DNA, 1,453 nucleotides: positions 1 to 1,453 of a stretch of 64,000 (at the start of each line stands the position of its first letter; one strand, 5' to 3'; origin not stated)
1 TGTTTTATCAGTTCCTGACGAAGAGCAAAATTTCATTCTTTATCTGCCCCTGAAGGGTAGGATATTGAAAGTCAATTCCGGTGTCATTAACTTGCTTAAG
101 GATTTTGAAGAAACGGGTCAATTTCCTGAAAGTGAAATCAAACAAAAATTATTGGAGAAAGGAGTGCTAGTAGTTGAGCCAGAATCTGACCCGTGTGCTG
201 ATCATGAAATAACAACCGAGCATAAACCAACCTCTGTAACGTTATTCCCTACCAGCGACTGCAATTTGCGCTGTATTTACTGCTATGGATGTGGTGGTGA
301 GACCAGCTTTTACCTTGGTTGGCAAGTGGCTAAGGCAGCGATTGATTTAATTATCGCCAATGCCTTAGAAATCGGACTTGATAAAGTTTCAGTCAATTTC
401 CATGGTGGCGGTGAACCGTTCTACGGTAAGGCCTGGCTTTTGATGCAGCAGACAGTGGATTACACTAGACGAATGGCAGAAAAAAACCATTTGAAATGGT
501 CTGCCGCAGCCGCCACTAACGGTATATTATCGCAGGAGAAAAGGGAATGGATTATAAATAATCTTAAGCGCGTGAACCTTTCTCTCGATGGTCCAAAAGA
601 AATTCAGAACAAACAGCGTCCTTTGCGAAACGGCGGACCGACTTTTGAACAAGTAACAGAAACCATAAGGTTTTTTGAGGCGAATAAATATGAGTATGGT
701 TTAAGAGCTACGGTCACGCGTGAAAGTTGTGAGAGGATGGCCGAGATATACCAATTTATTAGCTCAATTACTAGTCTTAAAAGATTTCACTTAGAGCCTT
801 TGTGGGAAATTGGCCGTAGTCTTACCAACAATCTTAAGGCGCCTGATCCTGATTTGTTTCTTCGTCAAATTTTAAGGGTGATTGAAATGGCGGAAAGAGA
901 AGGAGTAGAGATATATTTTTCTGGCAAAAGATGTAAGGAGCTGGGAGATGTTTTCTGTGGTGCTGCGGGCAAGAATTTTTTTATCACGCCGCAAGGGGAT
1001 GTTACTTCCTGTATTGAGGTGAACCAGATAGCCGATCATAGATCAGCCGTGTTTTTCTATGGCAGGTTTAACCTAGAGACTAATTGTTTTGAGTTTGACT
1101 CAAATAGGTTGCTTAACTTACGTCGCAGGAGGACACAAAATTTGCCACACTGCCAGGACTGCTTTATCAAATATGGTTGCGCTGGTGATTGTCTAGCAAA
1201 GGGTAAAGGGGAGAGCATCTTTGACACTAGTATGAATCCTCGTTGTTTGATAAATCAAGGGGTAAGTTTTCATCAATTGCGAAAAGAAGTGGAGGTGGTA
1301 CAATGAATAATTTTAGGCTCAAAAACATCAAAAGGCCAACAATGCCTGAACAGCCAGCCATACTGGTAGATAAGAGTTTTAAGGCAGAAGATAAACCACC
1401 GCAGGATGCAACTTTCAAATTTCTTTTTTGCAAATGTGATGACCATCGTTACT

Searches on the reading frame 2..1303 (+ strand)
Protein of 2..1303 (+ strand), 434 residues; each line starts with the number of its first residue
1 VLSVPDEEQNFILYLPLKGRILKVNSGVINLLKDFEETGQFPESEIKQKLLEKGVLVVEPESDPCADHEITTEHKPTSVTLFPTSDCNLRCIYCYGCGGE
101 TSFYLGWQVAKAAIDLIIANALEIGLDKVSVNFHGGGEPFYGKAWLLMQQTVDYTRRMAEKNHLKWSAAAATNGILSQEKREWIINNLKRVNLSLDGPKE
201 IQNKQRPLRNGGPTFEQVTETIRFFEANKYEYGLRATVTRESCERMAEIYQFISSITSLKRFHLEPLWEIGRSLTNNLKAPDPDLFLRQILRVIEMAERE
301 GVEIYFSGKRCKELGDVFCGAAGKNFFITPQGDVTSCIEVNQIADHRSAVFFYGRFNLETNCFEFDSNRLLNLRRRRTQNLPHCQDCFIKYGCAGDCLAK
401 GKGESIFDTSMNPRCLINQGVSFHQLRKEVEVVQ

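Call 5: search_protein_families(library=ncbifam, proteins=[window:65-1303:+], max_evalue=0.01)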
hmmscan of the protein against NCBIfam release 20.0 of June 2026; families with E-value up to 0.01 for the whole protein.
window:65-1303:+ (413 aa): 58 families (the best 25 are shown)
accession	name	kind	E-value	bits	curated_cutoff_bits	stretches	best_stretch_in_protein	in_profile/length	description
NF047865.1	rSAM_PapB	equivalog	1e-32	113.7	340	1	56-379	3-319/330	PapB family radical SAM/SPASM ranthipeptide maturase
TIGR04064.1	rSAM_nif11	equivalog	1.9e-31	109.3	518.7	1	4-203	27-223/459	nif11-like peptide radical SAM maturase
TIGR03974.1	rSAM_six_Cys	equivalog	2e-27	96.2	425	1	30-379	70-419/451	thioether cross-link-forming SCIFF peptide maturase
NF041298.1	rSAM_mat_DynA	equivalog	2.5e-23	82.6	450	1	61-251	6-191/356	dynobactin maturation radical SAM/SPASM protein DynA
NF040492.1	not_ScfB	exception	2.9e-23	82.5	855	1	27-379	66-418/450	ScfB-related radical SAM/SPASM orphan maturase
TIGR04115.1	rSAM_Cxxx_rpt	equivalog_domain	1.9e-22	80.2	350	1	57-378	3-327/359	radical SAM peptide maturase, CXXX-repeat target family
TIGR04068.1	rSAM_ocin_clost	equivalog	5.4e-22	78.3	500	1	26-237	50-267/462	Cys-rich peptide radical SAM maturase CcpM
NF038107.1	rSAM_NF038107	equivalog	8.4e-22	77.5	600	1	53-379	82-403/444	Cys-every-fifth radical SAM/SPASM peptide maturase CefB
TIGR03942.1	sulfatase_rSAM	equivalog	9.6e-20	71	349.45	1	64-378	9-326/363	anaerobic sulfatase maturase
TIGR03978.1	rSAM_paired_1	equivalog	8.4e-17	61.1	370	1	50-229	76-254/466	His-Xaa-Ser system radical SAM maturase HxsB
TIGR03906.1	quino_hemo_SAM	equivalog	1.5e-16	60.2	453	1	30-230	68-268/467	quinohemoprotein amine dehydrogenase maturation protein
NF010321.0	PRK13758.1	equivalog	1.6e-16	60.4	441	1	57-271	5-223/370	anaerobic sulfatase-maturase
TIGR04463.1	rSAM_vs_C_rich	equivalog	2.4e-16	59.5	525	1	56-223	82-247/438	TIGR04463 family radical SAM/SPASM RiPP maturase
NF038170.1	lachnocin_rSAM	equivalog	3.4e-16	59.2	550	1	53-218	73-236/440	lachnocin radical SAM maturase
TIGR04280.1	geopep_mat_rSAM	hypoth_equivalog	1.9e-15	56.8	400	1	48-202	76-228/428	geopeptide radical SAM maturase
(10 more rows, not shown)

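Call 6: search_protein_families(library=pfam, proteins=[window:65-1303:+], max_evalue=0.01)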
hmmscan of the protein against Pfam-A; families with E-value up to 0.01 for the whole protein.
window:65-1303:+ (413 aa): 2 families
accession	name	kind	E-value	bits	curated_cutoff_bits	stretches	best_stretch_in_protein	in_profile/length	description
PF04055.27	Radical_SAM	-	1e-09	39.2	29.5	1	62-210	3-142/166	Radical SAM superfamily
PF13353.11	Fer4_12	-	3.8e-06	27.7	22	1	58-187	8-126/137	4Fe-4S single cluster domain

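Call 10: find_homologous_proteins(query=window:65-1303:+, max_evalue=1e-10)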
Query window:65-1303:+ (413 aa): 227 proteins with E <= 1e-10 among 7194 candidates; the best 120 are listed.
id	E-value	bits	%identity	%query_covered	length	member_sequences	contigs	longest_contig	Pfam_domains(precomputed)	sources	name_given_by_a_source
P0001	1.4e-125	438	47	98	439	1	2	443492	PF04055.28,PF13353.12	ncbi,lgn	-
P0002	1.1e-124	435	48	99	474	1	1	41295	PF04055.28,PF13353.12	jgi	jgi:uncharacterized protein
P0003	6.4e-124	432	47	97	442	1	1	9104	PF04055.28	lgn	-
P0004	1.5e-122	428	47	99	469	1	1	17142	PF04055.28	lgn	-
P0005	1.7e-122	427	46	100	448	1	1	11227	PF04055.28,PF13353.12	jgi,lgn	jgi:uncharacterized protein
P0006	2.0e-122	427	47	97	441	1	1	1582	PF04055.28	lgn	-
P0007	7.5e-121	422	46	99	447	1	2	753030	PF04055.28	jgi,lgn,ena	jgi:uncharacterized protein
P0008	1.5e-118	415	44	99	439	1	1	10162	PF04055.28,PF13353.12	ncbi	-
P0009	6.4e-114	399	48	97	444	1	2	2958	PF04055.28,PF13353.12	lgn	-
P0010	5.1e-113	396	46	99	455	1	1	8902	PF04055.28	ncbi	-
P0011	2.6e-111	391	43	99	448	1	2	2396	PF04055.28,PF13353.12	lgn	-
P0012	1.7e-110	388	42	97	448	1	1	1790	PF04055.28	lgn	-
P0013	2.4e-110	388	45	99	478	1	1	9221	PF04055.28,PF13353.12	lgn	-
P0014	8.3e-110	386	43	97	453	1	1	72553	PF04055.28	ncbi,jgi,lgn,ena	ncbi:MAG: radical SAM protein [Candidatus Pacearchaeota archaeon]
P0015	5.1e-109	383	44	100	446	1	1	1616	PF04055.28,PF13353.12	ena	-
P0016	1.1e-108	382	43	100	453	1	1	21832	PF04055.28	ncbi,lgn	-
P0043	1.3e-99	352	43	98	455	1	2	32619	PF04055.28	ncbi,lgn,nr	ncbi:radical SAM protein [Candidatus Woesearchaeota archaeon]|nr:radical SAM protein [Candidatus Woe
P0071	6.1e-91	324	41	99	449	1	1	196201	PF04055.28,PF13353.12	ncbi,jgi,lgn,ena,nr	ncbi:MAG: radical SAM protein [Nitrospirae bacterium]|nr:radical SAM protein [Nitrospirota bacterium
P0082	2.3e-86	308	41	85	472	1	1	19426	PF04055.28,PF13353.12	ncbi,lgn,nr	ncbi:MAG: radical SAM protein [Pelolinea sp.]|nr:radical SAM protein [Pelolinea sp.]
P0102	1.0e-79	287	37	95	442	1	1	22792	PF04055.28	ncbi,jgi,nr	ncbi:MAG: radical SAM protein [Clostridiales bacterium]|jgi:uncharacterized protein|nr:radical SAM p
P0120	1.4e-72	263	37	90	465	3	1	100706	PF04055.28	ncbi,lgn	ncbi:MAG: radical SAM protein [Rhizobiaceae bacterium]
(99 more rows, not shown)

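Call 11: find_encoding_contigs(protein=P0001, flank=4000, max_places=2)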
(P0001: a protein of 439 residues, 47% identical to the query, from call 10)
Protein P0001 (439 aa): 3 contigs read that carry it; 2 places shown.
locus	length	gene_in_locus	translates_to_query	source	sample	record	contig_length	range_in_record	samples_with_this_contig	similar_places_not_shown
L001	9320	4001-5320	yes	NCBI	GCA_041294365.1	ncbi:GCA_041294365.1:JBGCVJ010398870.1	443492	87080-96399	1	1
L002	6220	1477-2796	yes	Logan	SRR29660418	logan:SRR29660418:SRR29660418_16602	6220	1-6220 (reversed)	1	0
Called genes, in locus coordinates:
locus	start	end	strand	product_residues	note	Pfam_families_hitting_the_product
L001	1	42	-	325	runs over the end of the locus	PF00082:Peptidase_S8 (weak)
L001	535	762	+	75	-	-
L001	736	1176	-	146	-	PF02367:TsaE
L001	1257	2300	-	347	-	PF00814:TsaD, PF22521:HypF_C_2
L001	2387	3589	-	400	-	PF07690:MFS_1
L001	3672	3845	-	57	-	-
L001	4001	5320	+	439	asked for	PF13353:Fer4_12, PF04055:Radical_SAM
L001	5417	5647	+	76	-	-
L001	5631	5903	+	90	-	-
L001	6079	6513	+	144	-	-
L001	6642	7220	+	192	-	PF00717:Peptidase_S24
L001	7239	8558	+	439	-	PF00817:IMS, PF11798:IMS_HHH (faint), PF11799:IMS_C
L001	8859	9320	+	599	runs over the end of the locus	PF26549:Tricorn_N (faint)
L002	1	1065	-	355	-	?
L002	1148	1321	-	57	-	-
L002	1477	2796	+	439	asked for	PF13353:Fer4_12, PF04055:Radical_SAM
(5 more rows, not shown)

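Call 12: find_encoding_contigs(protein=P0002, flank=4000, max_places=2)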
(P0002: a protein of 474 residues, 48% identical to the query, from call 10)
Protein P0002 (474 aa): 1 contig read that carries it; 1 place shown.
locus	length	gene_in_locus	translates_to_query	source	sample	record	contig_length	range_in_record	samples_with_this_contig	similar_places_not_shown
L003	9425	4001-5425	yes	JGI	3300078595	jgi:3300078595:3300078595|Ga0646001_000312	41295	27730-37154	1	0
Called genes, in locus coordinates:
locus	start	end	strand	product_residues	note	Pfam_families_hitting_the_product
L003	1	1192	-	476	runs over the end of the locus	PF02881:SRP54_N, PF06414:Zeta_toxin (faint), PF00448:SRP54, PF01656:CbiA (faint), PF02978:SRP_SPB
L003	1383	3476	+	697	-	PF00933:Glyco_hydro_3, PF01915:Glyco_hydro_3_C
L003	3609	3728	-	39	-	-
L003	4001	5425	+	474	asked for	PF04055:Radical_SAM, PF13353:Fer4_12 (faint)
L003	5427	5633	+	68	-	-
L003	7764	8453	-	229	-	-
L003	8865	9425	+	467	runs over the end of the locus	PF13598:DUF4139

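Call 13: find_encoding_contigs(protein=P0007, flank=4000, max_places=2)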
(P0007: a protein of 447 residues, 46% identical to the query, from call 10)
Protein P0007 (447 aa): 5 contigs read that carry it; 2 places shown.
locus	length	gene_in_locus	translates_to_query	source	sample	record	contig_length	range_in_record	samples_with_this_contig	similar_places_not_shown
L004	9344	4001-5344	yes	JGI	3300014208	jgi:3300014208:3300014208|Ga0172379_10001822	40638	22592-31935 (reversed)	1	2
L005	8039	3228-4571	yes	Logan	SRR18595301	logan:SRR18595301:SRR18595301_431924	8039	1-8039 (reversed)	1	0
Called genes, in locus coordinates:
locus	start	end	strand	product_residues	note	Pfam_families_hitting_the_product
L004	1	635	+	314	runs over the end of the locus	-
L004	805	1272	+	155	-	-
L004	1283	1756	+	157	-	-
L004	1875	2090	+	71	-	-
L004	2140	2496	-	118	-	-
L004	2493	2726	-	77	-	-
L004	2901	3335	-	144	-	-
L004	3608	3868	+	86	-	-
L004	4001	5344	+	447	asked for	PF04055:Radical_SAM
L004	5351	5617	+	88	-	-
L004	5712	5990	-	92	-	-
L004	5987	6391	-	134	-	-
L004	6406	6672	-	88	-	-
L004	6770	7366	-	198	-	-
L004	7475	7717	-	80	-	-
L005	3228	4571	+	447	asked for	PF04055:Radical_SAM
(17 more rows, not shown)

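Call 20: find_related_loci(query=A1, collection=genome_contigs, flank=3000)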
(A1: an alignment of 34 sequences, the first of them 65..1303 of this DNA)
Query A1 (413 aa) in genome_contigs; peptide patterns used: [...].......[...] (x = any residue, [..] = any of these).
230 stretches matched a pattern; 197 encode a relative of the query (tblastn E <= 1e-3); the best 80 are kept; 80 distinct loci.
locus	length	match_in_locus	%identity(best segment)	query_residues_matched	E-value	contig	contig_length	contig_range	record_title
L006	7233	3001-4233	47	1-405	9e-122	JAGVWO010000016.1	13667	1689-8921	Candidatus Pacearchaeota archaeon isolate RIFOXYC1_FULL_30_8 rifoxyc1_full_scaffold_1620, whole genome shotgun sequence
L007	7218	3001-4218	43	11-410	5e-112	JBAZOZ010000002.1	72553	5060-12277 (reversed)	MAG: Candidatus Pacearchaeota archaeon isolate SO_2017_SWC_18 scaffold_383_c1_LP-4_2017, whole genome shotgun sequence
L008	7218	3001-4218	40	2-405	1e-104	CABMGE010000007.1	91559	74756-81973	uncultured archaeon isolate LFW-165_1 genome assembly, contig: LFW1651_15, whole genome shotgun sequence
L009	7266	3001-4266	42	1-411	2e-104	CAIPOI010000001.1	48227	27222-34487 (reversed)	uncultured archaeon isolate LaPlata_bin-1599 genome assembly, contig: bin-1599:1/8, whole genome shotgun sequence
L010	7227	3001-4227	43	2-406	5e-104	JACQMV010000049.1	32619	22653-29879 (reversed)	MAG: Candidatus Woesearchaeota archaeon isolate NC_groundwater_1238_Ag_S-0.1um_39_91 S_p1_S3_coassembly_k141_2117697, wh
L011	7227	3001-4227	41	1-407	4e-102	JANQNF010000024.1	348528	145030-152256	MAG: archaeon isolate PL23a_bin.95 k99_2818071, whole genome shotgun sequence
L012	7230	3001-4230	42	1-409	6e-99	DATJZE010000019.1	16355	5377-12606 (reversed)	MAG TPA_asm: Candidatus Paceibacterota bacterium isolate SMAG_U15170 k141_4112898, whole genome shotgun sequence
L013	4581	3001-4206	40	3-401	8e-99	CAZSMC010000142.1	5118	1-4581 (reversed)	MAG TPA_asm: uncultured Cytophagia bacterium isolate binchicken_co17_2 genome assembly, contig: NODE_29716_length_5118_c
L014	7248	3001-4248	41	1-405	1e-97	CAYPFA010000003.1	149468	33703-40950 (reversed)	MAG TPA_asm: Candidatus Woesearchaeota archaeon isolate SRP272421_co1_238 genome assembly, contig: NODE_63_length_149468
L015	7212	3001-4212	41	2-400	4e-97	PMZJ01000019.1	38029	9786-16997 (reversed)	MAG: Phycisphaerales bacterium isolate fen_1345 73.20110800_E3D.38_contig_4604, whole genome shotgun sequence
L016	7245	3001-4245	38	1-413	2e-96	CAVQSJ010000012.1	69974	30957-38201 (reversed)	MAG: uncultured Gammaproteobacteria bacterium isolate MFD00032.bin.3.452 genome assembly, contig: contig_26374, whole ge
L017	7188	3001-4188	39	3-398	1e-93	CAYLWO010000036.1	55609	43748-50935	MAG TPA_asm: uncultured Cytophagia bacterium isolate binchicken_co66_61 genome assembly, contig: NODE_1047_length_55609_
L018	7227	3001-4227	39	3-410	9e-94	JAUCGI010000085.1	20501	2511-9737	Desulfobacterales bacterium HSG2 NODE_264_length_20501, whole genome shotgun sequence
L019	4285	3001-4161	41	22-409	2e-93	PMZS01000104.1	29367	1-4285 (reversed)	MAG: Spirochaetaceae bacterium isolate fen_1364 73.20110800_E3D.78_contig_13591, whole genome shotgun sequence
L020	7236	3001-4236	37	1-403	1e-93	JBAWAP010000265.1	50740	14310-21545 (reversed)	MAG: Anaerolineae bacterium isolate MFD04381_ilm_asm_bin11 k127_9441, whole genome shotgun sequence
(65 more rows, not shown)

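Call 30: search_solved_structures(query=window:2-1303:+, max_evalue=0.00001)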
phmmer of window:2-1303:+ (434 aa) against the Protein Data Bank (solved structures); distinct sequences matched with E-value up to 0.00001: 4.
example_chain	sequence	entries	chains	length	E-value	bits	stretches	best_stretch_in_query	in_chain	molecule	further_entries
5wgg_A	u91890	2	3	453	2.1e-18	69.7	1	63-401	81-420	Radical SAM domain protein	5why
4k37_A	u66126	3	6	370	2.5e-13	53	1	76-291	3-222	Anaerobic sulfatase-maturating enzyme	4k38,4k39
4k36_A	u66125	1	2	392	2.9e-13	52.7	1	76-291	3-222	Anaerobic sulfatase-maturating enzyme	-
9gm3_A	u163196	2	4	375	8.8e-06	28.1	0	84-236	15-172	ChlB radical SAM domain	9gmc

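Call 34: find_related_loci(query=A1, collection=metagenome_contigs, flank=2500)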
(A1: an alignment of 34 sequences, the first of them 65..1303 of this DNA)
Query A1 (413 aa) in metagenome_contigs; peptide patterns used: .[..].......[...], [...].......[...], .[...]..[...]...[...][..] (x = any residue, [..] = any of these).
600 stretches matched a pattern (row limit reached: there are more); 450 encode a relative of the query (tblastn E <= 1e-3); the best 80 are kept; 80 distinct loci.
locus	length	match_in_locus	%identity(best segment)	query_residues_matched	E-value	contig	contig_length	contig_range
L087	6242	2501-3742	42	3-410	3e-102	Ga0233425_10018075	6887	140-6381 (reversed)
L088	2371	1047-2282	38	1-409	3e-92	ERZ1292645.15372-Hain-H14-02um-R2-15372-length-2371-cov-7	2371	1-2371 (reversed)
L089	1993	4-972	44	91-410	6e-92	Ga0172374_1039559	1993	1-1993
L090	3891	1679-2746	40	47-405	1e-84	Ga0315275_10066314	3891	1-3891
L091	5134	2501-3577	38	52-411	6e-83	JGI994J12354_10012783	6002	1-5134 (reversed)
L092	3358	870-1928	39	54-409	1e-81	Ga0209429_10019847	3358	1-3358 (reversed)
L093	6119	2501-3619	36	26-409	4e-79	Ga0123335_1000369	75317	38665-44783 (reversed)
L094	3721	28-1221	35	1-398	4e-78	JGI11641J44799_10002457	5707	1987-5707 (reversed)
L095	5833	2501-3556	38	51-405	2e-77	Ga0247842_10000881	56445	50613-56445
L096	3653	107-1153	37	58-407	8e-77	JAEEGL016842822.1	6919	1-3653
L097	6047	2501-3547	38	59-413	1e-76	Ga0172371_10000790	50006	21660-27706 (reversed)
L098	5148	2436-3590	36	34-405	9e-76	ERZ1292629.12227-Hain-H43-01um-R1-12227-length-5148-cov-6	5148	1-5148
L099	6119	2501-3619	35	14-409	1e-75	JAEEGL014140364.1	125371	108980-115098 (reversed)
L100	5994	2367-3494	35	4-380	5e-75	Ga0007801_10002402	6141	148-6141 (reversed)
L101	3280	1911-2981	35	53-410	1e-75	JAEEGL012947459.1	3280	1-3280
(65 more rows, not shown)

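Call 36: find_encoding_contigs(protein=P0004, flank=3000, max_places=1)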
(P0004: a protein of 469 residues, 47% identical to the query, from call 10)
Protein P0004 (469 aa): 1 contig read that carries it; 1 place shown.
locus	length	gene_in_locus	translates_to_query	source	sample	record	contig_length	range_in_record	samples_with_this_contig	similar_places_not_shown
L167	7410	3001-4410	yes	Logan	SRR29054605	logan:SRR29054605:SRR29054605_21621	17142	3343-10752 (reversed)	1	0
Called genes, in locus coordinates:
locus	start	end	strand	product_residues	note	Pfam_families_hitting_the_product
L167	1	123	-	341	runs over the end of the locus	PF04321:RmlD_sub_bind, PF01073:3Beta_HSD, PF01370:Epimerase, PF02719:Polysacc_synt_2 (faint), PF16363:GDP_Man_Dehyd, PF07993:NAD_binding_4 (weak)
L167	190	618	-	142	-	PF04138:GtrA_DPMS_TM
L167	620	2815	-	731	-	PF00082:Peptidase_S8, PF01839:FG-GAP (faint), PF13517:FG-GAP_3 (weak)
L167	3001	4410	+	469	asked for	PF04055:Radical_SAM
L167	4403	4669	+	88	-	-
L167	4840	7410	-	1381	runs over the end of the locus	-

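Call 37: find_encoding_contigs(protein=P0005, flank=3000, max_places=1)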
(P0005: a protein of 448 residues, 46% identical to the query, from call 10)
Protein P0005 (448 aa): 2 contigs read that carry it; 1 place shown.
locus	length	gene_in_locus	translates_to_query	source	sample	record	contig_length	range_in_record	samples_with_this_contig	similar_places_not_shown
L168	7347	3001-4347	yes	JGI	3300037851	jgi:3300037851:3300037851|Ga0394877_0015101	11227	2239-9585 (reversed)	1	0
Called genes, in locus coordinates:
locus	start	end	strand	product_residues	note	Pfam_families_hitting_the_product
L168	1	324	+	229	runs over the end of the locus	PF03372:Exo_endo_phos (weak)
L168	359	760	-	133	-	-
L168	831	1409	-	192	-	-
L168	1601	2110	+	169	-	PF00856:SET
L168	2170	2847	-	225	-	PF00717:Peptidase_S24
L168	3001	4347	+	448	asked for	PF13353:Fer4_12 (weak), PF04055:Radical_SAM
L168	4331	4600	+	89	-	-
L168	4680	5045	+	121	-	-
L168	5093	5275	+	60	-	-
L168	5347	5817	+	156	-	PF03061:4HBT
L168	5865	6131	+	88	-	-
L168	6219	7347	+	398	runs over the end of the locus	PF07690:MFS_1, PF12832:MFS_1_like, PF13347:MFS_2 (weak), PF00083:Sugar_tr, PF07690:MFS_1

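Call 38: find_encoding_contigs(protein=P0008, flank=3000, max_places=1)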
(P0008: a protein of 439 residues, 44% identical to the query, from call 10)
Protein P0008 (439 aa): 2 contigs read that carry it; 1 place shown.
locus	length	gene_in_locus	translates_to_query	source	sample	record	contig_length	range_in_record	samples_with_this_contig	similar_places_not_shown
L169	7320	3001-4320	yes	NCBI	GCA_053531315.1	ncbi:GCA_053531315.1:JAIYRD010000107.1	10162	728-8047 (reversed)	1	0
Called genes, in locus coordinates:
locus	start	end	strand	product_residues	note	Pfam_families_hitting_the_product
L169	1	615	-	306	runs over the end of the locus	PF04014:MazE_antitoxin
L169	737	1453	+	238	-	PF07719:TPR_2 (faint)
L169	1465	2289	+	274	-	-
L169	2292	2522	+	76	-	-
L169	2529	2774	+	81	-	-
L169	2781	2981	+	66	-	-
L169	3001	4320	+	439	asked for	PF13353:Fer4_12, PF04055:Radical_SAM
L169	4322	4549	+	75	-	-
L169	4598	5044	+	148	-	-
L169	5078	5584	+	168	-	PF00300:His_Phos_1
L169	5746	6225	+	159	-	-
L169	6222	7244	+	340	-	-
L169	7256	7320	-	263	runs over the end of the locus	?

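Call 39: find_encoding_contigs(protein=P0010, flank=3000, max_places=1)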
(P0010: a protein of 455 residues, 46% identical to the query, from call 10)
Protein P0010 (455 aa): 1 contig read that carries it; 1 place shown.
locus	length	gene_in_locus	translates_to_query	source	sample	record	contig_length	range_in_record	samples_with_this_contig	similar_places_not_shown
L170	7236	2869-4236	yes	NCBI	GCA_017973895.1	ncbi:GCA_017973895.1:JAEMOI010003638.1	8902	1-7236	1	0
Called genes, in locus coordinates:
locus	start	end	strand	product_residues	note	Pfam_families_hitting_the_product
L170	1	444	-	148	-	?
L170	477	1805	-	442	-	PF00696:AA_kinase, PF13840:ACT_7 (faint), PF01842:ACT (weak), PF22468:ACT_9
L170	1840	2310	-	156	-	PF01047:MarR (weak), PF12802:MarR_2 (weak), PF13404:HTH_AsnC-type (weak), PF13412:HTH_24, PF01037:AsnC_trans_reg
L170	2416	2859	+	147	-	-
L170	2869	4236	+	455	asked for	PF04055:Radical_SAM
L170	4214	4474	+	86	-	-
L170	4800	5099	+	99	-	-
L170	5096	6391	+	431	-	PF01048:PNP_UDP_1, PF00156:Pribosyltran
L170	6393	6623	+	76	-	-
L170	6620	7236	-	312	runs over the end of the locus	PF01933:CofD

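Call 40: find_encoding_contigs(protein=P0016, flank=3000, max_places=1)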
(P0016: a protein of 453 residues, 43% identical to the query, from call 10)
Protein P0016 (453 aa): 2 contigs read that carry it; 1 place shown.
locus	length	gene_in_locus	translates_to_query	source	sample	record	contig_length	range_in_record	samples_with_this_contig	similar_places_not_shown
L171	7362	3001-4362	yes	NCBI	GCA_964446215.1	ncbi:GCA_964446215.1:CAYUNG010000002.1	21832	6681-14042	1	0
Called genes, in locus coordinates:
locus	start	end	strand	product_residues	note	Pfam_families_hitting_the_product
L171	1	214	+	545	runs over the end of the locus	-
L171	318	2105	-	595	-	PF00664:ABC_membrane, PF00005:ABC_tran, PF02463:SMC_N (faint), PF13304:AAA_21 (faint)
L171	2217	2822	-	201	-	-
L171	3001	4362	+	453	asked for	PF04055:Radical_SAM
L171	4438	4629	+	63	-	-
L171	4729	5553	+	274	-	-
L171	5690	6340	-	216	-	PF08843:AbiEii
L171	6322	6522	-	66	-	-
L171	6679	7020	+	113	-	PF04055:Radical_SAM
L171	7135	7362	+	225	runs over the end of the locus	PF13186:SPASM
